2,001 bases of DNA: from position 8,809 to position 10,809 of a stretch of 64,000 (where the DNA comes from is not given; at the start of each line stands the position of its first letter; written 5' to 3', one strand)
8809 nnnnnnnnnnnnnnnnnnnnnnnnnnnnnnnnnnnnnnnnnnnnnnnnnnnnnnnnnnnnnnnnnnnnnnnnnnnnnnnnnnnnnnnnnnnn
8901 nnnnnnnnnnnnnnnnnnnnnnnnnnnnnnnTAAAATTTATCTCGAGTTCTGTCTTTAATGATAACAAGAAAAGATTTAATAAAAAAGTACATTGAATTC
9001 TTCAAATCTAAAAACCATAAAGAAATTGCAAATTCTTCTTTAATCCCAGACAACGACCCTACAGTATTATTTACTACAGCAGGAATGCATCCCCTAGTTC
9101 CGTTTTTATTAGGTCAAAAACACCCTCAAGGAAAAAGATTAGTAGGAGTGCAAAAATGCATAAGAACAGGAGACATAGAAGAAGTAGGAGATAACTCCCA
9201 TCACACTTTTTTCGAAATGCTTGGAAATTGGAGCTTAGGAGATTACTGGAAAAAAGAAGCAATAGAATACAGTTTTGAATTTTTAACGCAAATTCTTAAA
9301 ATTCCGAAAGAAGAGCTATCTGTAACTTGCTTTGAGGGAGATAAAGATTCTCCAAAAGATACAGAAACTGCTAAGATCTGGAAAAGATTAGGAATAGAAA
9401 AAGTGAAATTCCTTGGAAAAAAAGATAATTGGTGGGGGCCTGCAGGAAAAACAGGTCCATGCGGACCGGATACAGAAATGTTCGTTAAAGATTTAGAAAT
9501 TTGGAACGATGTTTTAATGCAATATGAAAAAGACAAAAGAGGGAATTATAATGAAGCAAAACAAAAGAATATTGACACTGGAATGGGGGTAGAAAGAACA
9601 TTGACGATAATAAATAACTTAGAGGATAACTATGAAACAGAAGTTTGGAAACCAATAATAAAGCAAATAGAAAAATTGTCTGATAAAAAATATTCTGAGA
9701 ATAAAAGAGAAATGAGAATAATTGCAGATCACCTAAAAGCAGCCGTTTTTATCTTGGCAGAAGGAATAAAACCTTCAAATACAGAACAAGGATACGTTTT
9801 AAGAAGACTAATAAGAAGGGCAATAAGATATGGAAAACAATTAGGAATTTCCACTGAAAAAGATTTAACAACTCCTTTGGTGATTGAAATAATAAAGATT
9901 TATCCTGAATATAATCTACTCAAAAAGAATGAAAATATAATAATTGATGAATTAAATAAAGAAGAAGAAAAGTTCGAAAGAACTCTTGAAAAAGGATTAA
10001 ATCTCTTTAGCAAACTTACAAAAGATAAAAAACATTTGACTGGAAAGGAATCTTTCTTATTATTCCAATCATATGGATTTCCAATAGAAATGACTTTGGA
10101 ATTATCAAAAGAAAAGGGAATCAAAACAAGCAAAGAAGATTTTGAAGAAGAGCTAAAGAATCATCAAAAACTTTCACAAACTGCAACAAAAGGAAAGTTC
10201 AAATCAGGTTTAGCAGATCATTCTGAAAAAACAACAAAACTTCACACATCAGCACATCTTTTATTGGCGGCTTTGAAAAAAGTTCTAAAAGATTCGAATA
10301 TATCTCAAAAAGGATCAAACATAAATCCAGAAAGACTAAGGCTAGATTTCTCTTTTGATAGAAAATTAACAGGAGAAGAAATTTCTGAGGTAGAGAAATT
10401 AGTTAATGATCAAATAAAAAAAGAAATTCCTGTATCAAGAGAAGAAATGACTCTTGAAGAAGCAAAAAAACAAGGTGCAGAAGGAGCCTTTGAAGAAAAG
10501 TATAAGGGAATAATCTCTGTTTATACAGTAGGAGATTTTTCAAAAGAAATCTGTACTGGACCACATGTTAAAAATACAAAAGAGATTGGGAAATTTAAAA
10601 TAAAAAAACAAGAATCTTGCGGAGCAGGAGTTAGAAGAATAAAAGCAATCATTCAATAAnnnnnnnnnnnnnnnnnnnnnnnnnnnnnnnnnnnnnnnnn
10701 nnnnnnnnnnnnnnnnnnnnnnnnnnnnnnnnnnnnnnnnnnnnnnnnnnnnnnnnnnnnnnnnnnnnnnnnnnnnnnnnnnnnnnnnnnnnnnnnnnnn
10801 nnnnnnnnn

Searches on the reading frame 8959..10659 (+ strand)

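Call 49: search_protein_families(library=pfam, proteins=[window:8959-10659:+], max_evalue=0.00001)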
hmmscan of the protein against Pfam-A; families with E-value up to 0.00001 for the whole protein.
window:8959-10659:+ (566 aa): 2 families
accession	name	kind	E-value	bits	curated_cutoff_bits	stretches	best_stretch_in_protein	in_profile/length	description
PF01411.24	tRNA-synt_2c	-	3.1e-126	422.5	30.3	1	9-432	4-459/552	tRNA synthetases class II (A)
PF07973.19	tRNA_SAD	-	3.3e-17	62.6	24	1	519-561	1-43/44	Threonyl and Alanyl tRNA synthetase second additional domain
